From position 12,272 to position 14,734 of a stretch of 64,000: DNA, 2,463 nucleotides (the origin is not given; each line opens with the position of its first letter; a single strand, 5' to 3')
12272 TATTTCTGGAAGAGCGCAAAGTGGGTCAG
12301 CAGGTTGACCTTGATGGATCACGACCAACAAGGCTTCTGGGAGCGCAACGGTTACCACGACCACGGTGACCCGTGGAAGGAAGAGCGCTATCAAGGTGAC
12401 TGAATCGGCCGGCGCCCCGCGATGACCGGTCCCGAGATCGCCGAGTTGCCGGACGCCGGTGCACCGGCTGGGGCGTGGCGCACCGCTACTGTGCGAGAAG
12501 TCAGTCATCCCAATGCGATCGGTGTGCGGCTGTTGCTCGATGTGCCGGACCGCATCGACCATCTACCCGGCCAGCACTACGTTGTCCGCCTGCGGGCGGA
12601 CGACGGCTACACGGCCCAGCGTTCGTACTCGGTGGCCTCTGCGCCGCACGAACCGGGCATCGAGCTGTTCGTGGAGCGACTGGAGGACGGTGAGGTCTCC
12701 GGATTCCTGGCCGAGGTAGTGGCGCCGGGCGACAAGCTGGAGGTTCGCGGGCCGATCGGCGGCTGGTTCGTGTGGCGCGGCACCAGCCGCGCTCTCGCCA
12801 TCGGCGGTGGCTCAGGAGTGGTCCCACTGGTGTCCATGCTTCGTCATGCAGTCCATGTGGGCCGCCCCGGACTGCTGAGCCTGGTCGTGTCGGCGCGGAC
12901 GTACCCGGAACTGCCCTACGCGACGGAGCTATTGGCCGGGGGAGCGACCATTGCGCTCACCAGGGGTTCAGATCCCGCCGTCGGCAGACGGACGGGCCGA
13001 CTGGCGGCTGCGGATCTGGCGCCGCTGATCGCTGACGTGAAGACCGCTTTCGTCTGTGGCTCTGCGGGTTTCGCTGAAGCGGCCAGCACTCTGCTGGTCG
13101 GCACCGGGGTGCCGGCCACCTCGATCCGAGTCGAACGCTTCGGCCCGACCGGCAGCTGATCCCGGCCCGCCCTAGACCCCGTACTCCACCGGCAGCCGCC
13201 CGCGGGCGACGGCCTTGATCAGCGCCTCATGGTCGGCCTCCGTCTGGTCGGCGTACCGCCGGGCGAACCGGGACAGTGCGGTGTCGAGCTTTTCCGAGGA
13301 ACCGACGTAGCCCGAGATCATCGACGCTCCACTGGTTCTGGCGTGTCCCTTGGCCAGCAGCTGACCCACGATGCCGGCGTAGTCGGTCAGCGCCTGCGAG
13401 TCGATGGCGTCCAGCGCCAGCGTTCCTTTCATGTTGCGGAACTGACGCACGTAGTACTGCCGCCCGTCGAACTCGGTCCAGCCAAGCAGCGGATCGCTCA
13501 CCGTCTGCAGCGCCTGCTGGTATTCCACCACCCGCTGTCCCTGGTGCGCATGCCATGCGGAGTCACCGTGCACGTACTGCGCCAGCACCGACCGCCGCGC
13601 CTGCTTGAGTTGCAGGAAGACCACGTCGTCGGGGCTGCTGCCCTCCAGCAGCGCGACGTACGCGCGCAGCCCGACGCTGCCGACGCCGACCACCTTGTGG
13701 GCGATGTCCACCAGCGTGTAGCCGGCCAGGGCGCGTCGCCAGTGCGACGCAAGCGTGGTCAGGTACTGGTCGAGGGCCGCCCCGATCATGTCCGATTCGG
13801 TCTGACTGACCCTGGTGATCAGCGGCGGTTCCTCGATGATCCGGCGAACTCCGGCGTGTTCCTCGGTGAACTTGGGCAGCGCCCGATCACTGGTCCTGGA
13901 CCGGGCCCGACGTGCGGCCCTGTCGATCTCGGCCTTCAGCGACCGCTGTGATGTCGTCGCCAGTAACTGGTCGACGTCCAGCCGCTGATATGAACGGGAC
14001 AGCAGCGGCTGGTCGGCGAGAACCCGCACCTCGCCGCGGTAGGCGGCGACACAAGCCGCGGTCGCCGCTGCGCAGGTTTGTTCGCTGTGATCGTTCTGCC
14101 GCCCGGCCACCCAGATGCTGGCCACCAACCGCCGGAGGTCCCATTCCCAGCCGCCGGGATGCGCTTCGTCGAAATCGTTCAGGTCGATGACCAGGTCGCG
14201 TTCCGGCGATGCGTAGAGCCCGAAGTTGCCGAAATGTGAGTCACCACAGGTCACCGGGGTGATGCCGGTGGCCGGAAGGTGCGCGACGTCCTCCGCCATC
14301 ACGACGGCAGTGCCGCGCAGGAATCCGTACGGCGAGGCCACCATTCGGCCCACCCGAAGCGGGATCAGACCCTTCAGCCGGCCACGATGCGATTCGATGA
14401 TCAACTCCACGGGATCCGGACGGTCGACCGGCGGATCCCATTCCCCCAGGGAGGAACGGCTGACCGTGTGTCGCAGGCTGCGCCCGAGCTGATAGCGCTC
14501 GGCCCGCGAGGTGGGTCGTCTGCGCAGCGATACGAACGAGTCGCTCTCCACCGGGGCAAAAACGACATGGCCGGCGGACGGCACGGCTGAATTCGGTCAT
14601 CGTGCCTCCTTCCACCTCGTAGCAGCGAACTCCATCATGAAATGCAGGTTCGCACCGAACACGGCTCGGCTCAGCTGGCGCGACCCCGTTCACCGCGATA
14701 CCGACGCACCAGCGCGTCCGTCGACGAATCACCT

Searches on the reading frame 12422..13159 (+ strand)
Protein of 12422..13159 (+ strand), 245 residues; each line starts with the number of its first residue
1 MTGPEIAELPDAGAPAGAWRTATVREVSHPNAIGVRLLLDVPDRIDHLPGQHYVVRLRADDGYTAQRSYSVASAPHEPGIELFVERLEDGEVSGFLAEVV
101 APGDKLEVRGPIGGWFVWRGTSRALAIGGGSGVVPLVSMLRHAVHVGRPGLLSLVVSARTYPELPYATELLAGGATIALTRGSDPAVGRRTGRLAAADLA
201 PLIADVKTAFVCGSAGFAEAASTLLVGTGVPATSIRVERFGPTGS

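Call 69: search_protein_families(library=pfam, proteins=[window:12422-13159:+], max_evalue=0.0001)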
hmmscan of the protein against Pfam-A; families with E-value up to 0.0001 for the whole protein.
window:12422-13159:+ (245 aa): 1 family
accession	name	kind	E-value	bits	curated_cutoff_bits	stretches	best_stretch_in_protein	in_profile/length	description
PF00970.30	FAD_binding_6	-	1.6e-11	44.9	21.1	1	26-115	9-97/99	Oxidoreductase FAD-binding domain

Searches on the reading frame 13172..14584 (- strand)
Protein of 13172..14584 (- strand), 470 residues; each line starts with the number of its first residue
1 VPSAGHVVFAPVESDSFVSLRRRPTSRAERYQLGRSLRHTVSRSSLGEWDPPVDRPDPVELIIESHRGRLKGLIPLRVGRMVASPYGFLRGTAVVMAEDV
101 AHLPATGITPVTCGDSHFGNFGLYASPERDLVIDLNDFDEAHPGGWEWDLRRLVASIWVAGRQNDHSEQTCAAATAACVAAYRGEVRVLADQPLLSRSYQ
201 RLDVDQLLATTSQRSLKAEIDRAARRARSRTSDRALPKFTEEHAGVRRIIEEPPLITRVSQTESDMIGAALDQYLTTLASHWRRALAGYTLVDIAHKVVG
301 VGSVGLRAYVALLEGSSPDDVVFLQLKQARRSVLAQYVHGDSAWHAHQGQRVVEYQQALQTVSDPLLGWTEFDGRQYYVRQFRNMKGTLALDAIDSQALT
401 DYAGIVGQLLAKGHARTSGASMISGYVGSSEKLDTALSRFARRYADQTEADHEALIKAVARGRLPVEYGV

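Call 40: search_protein_families(library=pfam, proteins=[window:13172-14584:-], max_evalue=0.00001)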
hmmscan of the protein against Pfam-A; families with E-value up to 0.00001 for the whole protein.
window:13172-14584:- (470 aa): 1 family
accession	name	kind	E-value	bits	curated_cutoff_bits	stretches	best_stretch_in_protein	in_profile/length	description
PF10009.15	DUF2252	-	1.4e-129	433.1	22.3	1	69-458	1-392/392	Uncharacterized protein conserved in bacteria (DUF2252)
